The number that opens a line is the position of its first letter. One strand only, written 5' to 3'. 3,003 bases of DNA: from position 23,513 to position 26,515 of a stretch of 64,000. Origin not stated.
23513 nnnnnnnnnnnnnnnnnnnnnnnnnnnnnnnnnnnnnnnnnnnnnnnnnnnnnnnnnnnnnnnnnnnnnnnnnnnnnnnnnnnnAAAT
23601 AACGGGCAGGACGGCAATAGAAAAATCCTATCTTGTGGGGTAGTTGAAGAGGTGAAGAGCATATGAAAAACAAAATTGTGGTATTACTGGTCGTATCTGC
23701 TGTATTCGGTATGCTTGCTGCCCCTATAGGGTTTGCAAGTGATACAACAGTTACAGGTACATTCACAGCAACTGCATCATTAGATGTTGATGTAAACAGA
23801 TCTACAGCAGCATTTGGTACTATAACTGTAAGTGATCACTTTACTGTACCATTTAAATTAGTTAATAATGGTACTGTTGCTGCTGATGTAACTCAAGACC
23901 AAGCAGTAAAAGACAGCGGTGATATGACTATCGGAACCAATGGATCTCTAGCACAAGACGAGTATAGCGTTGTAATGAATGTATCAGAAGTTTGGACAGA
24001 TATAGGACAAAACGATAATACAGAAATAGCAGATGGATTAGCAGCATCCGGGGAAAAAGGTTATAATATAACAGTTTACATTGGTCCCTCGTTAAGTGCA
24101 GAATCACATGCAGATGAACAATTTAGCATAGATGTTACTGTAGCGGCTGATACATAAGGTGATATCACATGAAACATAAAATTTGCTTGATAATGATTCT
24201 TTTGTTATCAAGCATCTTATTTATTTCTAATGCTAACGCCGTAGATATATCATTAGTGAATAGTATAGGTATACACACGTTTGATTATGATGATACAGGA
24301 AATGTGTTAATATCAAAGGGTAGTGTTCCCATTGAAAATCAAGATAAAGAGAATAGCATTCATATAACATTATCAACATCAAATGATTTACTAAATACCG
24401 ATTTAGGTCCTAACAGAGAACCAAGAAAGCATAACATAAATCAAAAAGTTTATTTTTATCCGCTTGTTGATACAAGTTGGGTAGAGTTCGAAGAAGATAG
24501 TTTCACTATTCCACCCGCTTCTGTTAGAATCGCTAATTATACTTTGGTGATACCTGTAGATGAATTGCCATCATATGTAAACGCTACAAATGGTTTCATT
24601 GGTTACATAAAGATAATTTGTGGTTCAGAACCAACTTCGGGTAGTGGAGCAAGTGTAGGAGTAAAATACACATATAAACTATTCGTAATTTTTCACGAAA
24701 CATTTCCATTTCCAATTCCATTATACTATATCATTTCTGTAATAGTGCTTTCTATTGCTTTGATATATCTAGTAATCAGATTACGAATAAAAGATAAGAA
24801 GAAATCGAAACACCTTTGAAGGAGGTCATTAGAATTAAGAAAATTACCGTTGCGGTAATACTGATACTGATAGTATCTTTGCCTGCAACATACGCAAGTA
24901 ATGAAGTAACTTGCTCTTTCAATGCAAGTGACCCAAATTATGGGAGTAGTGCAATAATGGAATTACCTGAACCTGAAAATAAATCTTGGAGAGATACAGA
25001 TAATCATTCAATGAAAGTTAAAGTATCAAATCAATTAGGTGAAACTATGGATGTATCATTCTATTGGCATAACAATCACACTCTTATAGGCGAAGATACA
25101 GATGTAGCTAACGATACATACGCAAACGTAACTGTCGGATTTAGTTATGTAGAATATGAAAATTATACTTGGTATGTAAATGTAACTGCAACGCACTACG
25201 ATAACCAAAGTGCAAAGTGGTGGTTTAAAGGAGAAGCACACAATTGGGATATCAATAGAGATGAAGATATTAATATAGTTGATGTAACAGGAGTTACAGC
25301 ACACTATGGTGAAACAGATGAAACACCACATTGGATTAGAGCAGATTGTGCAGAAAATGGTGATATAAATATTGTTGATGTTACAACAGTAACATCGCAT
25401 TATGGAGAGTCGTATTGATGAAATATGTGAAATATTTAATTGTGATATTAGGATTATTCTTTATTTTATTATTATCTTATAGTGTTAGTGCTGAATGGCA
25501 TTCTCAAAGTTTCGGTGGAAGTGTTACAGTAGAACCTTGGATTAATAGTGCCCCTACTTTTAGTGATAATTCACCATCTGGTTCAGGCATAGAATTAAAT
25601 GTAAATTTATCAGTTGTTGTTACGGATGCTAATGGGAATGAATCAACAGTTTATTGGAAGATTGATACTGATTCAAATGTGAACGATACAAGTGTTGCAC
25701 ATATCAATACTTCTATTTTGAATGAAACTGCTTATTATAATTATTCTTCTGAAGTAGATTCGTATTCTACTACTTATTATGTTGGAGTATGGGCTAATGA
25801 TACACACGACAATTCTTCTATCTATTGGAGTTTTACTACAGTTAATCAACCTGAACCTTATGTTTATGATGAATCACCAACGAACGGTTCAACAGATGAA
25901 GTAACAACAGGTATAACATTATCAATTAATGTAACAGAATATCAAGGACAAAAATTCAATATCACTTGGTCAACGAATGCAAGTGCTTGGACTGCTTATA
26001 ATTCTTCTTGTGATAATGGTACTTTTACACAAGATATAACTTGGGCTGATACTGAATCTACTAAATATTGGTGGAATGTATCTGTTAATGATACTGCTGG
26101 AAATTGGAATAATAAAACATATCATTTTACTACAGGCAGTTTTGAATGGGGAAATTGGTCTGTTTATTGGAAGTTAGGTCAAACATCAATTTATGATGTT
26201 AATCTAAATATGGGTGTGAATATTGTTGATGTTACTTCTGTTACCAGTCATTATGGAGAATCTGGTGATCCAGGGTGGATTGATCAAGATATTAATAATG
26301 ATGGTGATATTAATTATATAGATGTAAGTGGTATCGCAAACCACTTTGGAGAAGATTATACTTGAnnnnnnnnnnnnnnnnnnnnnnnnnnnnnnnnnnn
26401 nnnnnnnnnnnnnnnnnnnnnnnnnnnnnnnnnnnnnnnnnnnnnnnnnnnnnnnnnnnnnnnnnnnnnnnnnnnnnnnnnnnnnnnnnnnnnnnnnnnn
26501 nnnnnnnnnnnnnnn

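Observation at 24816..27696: Three consecutive secreted glycoproteins end in a double dockerin-like Ca-binding module, suggesting a virus-encoded cohesin-dockerin-type docking system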

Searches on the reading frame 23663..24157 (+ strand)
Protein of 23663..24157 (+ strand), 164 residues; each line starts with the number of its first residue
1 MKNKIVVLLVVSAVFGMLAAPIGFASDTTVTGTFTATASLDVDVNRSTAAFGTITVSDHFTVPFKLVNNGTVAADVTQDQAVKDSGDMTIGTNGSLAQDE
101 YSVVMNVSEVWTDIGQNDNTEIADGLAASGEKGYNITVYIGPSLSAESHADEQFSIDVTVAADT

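Call 3: search_protein_families(library=pfam, proteins=[window:23663-24157:+], max_evalue=1)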
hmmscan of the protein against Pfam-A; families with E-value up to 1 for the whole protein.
window:23663-24157:+ (164 aa): 0 families

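Call 102: search_protein_families(library=ncbifam, proteins=[window:23663-24157:+], max_evalue=0.001)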
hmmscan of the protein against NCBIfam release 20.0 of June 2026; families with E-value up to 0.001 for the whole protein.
window:23663-24157:+ (164 aa): 0 families
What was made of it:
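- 23663..24157 (+): 164-aa secreted protein, a conserved upstream neighbour of the cassette in related elements. Its role is unknown. No Pfam or NCBIfam hit (calls 3, 102).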

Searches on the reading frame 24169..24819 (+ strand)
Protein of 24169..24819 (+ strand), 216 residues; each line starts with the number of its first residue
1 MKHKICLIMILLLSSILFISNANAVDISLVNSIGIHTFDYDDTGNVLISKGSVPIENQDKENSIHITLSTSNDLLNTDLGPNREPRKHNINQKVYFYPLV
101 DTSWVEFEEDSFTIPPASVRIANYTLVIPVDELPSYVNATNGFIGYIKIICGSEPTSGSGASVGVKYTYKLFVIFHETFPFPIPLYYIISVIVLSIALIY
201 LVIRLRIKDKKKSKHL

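Call 3: search_protein_families(library=pfam, proteins=[window:24169-24819:+], max_evalue=1)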
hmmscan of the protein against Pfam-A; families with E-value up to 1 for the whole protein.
window:24169-24819:+ (216 aa): 1 family
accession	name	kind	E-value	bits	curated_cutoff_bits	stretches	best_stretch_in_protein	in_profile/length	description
PF08522.16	BT_3987-like_N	-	0.058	14.5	25.9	1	37-126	17-94/120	BT_3987-like, N-terminal domain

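Call 102: search_protein_families(library=ncbifam, proteins=[window:24169-24819:+], max_evalue=0.001)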
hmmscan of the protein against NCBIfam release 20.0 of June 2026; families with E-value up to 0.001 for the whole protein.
window:24169-24819:+ (216 aa): 0 families

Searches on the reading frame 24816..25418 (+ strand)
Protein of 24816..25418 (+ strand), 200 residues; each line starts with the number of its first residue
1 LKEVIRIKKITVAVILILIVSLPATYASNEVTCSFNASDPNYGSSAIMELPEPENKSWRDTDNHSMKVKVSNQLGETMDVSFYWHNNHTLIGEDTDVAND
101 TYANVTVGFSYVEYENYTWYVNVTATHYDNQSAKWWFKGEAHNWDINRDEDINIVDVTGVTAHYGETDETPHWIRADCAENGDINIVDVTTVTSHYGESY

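Call 3: search_protein_families(library=pfam, proteins=[window:24816-25418:+], max_evalue=1)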
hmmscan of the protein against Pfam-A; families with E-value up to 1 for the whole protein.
window:24816-25418:+ (200 aa): 1 family
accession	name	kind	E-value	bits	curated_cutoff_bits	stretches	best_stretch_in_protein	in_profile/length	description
PF00404.24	Dockerin_1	-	0.0014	19.2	22.9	1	145-193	3-53/57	Dockerin type I domain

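Call 32: find_homologous_proteins(query=window:24816-25418:+, max_evalue=0.001)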
Query window:24816-25418:+ (200 aa): 7 proteins with E <= 0.001 among 60 candidates.
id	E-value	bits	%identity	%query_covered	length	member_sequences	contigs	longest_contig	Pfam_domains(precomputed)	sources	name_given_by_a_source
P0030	2.3e-99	349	100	77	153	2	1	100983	-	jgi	-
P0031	7.4e-71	256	60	93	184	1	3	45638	-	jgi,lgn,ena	-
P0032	6.8e-70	253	63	89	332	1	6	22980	-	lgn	-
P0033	1.1e-68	249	62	88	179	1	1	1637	-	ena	-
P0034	7.7e-68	246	65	84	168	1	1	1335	-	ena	-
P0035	2.0e-65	238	72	77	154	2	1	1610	-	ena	-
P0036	5.6e-60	220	56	97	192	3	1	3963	-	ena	-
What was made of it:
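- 24816..25418 (+): Dockerin protein 1 (200 aa): signal peptide, a roughly 115-aa module of unknown fold, then a C-terminal dockerin (aa 142-200, nt 25239-25415). Homologues P0030-P0036 (call 32).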

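Call 71: search_protein_families(library=phrogs, proteins=[window:24816-25418:+], max_evalue=0.01)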
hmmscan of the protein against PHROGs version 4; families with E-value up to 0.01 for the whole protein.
window:24816-25418:+ (200 aa): 0 families

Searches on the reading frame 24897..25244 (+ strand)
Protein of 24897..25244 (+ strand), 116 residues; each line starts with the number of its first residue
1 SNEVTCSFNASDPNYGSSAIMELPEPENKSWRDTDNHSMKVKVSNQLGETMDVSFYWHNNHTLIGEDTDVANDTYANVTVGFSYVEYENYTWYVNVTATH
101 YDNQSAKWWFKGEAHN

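Call 90: search_solved_structures(query=A7, max_evalue=1)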
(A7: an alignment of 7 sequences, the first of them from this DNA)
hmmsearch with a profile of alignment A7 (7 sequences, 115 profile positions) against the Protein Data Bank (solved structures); distinct sequences matched with E-value up to 1: 0.
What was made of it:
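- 24816..25418 (+): The cargo module has no PDB sequence match (call 90).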

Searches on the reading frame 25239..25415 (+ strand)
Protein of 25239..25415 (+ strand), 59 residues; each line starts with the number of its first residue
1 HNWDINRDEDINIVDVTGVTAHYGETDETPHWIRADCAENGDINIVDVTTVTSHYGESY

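Call 11: search_solved_structures(query=A1, max_evalue=10, show_alignments=3)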
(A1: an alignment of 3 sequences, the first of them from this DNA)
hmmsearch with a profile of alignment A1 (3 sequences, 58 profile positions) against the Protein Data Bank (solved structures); distinct sequences matched with E-value up to 10: 15.
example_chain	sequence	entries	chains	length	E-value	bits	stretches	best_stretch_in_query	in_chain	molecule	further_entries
5k39_B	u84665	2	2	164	3e-06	30.5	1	7-54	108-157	Dockerin module from a protein of unknown function | Ig domain protein group 2 domain protein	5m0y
2b59_B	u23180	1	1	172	9.6e-06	28.9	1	4-56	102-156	Cellulosomal scaffolding protein A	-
3kcp_A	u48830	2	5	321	3.1e-05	27.3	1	4-56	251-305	Cellulosomal-scaffolding protein A | Cellulosome anchoring protein cohesin region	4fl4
5g5d_B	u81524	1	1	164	3.6e-05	27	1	5-56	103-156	CELLULOSOMAL-SCAFFOLDING PROTEIN A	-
2y3n_B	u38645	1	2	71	0.003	20.9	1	4-57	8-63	CELLULOSOMAL FAMILY-48 PROCESSIVE GLYCOSIDE HYDROLASE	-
4wi0_B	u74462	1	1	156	0.012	19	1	7-56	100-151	Cellulosomal scaffoldin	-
4u3s_B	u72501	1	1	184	0.016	18.6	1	7-54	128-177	Cellulosomal scaffoldin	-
6yqx_A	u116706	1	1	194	0.049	17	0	26-54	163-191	de novo designed TIM barrel DeNovoTIM13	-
4fl4_A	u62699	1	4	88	0.12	15.7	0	3-18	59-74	Glycoside hydrolase family 9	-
2vn5_B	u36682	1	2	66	0.55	13.7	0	2-16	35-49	ENDOGLUCANASE A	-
7p12_A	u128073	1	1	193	0.57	13.6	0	26-50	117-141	DeNovoTIM13-SB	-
2ccl_B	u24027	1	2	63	0.76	13.2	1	4-47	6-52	ENDO-1,4-BETA-XYLANASE Y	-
1ohz_B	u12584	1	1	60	0.83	13.1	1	4-47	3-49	ENDO-1,4-BETA-XYLANASE Y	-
2vn6_B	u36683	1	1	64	0.85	13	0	2-17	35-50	ENDOGLUCANASE A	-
6z2i_A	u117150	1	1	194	8.9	9.8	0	27-54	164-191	de novo designed TIM barrel DeNovoTIM6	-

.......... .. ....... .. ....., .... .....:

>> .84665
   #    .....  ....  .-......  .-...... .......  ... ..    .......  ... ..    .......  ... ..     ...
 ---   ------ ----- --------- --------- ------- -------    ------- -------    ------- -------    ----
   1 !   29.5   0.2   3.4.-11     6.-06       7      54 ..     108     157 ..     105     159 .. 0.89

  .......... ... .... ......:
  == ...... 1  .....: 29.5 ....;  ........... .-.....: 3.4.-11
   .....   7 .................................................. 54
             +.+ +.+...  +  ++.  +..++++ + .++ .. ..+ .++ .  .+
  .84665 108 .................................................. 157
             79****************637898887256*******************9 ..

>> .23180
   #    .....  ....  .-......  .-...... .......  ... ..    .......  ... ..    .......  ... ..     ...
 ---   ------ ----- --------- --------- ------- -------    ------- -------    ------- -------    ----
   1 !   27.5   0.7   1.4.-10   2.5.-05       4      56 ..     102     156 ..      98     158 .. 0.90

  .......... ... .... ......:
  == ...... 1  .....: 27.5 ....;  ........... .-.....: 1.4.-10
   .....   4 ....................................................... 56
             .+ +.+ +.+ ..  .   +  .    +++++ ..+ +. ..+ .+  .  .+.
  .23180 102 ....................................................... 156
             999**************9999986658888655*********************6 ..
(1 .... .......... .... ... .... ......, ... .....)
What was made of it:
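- The alignments span both Ca loops (call 11).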

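Call 49: search_solved_structures(query=A4, max_evalue=0.01, show_alignments=2)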
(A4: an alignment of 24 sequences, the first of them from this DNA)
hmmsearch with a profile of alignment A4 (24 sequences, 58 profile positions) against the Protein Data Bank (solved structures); distinct sequences matched with E-value up to 0.01: 15.
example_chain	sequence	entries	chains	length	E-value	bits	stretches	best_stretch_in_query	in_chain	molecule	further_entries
2b59_B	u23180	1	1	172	1.5e-06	31.3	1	4-56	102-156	Cellulosomal scaffolding protein A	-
3kcp_A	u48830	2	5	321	5.2e-06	29.6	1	4-56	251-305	Cellulosomal-scaffolding protein A | Cellulosome anchoring protein cohesin region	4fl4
5g5d_B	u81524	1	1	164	8.4e-06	28.9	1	6-56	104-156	CELLULOSOMAL-SCAFFOLDING PROTEIN A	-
5k39_B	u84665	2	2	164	2.5e-05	27.4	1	7-55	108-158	Dockerin module from a protein of unknown function | Ig domain protein group 2 domain protein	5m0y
4wi0_B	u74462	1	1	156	0.00015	24.8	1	6-56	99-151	Cellulosomal scaffoldin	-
4u3s_B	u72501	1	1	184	0.00028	24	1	6-56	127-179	Cellulosomal scaffoldin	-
2ccl_B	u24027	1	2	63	0.00029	24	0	33-53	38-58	ENDO-1,4-BETA-XYLANASE Y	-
1ohz_B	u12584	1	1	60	0.0003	23.9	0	33-53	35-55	ENDO-1,4-BETA-XYLANASE Y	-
4uyq_B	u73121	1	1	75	0.00056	23.1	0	32-52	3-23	Cellulosomal scaffoldin adaptor protein B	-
4uyp_B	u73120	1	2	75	0.00057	23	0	33-52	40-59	Cellulosomal scaffoldin adaptor protein B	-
2y3n_B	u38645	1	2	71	0.00066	22.8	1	4-56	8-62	CELLULOSOMAL FAMILY-48 PROCESSIVE GLYCOSIDE HYDROLASE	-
5lxv_B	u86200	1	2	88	0.0011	22.1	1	4-53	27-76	Carbohydrate-binding protein WP_009985128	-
4fl4_A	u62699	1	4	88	0.0017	21.5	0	34-53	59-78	Glycoside hydrolase family 9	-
8x39_A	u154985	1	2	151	0.0086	19.2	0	4-50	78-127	Serine protease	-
8x3a_A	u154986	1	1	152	0.0089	19.2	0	4-50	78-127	Serine protease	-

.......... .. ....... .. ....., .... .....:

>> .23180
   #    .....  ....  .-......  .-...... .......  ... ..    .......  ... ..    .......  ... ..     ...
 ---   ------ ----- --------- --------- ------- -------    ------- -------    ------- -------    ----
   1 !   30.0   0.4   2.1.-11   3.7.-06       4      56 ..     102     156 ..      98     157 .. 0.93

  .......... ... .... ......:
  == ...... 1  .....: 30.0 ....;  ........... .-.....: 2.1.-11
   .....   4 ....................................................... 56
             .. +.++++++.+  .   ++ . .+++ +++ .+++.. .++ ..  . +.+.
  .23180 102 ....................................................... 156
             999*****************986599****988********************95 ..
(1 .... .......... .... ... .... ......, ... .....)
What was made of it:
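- On Dockerin (Pfam PF00404 type): Profiles of the tails hit solved dockerins at E 1.5e-6 to 3.6e-5 (calls 11, 49).
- The top 13 are all named cellulosomal or dockerin chains (call 49).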

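Call 50: search_protein_families(library=pfam, alignment_id=A4, max_evalue=0.01)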
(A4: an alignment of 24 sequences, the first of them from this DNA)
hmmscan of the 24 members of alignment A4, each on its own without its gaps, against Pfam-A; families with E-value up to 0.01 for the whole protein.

A. member 1, seq(59 aa): 1 family
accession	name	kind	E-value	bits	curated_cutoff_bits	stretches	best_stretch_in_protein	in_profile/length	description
PF00404.24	Dockerin_1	-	0.0001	22.8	22.9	1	4-52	3-53/57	Dockerin type I domain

B. families by the number of members that match (of 24 scanned): 2 families
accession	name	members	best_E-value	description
PF00404.24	Dockerin_1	15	3.6e-09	Dockerin type I domain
PF09158.15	MotCF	1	0.0064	Bacteriophage T4 MotA, C-terminal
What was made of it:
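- On Dockerin (Pfam PF00404 type): 15 of 24 family tails match PF00404, best E 3.6e-9 (call 50).
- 15 of 24 family tails match Pfam Dockerin_1, best E 3.6e-9 (call 50).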

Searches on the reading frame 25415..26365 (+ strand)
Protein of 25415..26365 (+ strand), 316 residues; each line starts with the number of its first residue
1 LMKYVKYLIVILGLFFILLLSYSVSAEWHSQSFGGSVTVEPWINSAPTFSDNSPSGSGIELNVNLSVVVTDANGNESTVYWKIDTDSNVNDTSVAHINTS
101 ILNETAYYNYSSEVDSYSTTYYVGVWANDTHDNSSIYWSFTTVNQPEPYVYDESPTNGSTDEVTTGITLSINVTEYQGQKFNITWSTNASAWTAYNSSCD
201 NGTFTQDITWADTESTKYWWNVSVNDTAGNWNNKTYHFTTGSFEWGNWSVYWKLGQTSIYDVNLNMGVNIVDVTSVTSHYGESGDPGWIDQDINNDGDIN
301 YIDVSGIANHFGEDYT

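Call 3: search_protein_families(library=pfam, proteins=[window:25415-26365:+], max_evalue=1)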
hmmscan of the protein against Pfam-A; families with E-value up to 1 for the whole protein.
window:25415-26365:+ (316 aa): 1 family
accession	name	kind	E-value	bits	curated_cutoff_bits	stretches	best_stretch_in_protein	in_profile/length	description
PF00404.24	Dockerin_1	-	0.79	10.4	22.9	1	260-310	2-55/57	Dockerin type I domain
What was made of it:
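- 25415..26365 (+): Dockerin protein 2 (316 aa): signal peptide, a sequon-rich N-terminal part of about 230 aa with no family or solved-structure match, then a C-terminal dockerin (aa 259-315, nt 26189-26359). Pfam Dockerin_1 only 10.4 bits (call 3).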

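Call 71: search_protein_families(library=phrogs, proteins=[window:25415-26365:+], max_evalue=0.01)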
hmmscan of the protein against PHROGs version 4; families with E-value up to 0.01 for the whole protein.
window:25415-26365:+ (316 aa): 0 families

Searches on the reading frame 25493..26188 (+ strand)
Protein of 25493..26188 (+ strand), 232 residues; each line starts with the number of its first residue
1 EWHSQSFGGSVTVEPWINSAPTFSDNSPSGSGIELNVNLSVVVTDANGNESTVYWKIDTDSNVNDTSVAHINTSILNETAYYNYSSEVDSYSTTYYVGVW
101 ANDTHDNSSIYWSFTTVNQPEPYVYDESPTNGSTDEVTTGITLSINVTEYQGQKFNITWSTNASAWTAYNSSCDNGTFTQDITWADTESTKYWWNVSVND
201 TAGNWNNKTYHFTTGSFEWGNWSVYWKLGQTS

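Call 91: search_solved_structures(query=window:25493-26188:+, max_evalue=1)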
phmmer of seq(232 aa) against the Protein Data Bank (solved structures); distinct sequences matched with E-value up to 1: 1.
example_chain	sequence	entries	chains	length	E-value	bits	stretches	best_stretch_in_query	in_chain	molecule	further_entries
9bh5_CF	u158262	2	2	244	0.25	14.1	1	187-221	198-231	Large ribosomal subunit protein uL30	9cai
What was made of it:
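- Tried and rejected: The cargo modules of 24816 and 25415 gave no PDB sequence match (calls 90, 91).
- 25415..26365 (+): The N-terminal part has no PDB sequence match (call 91).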
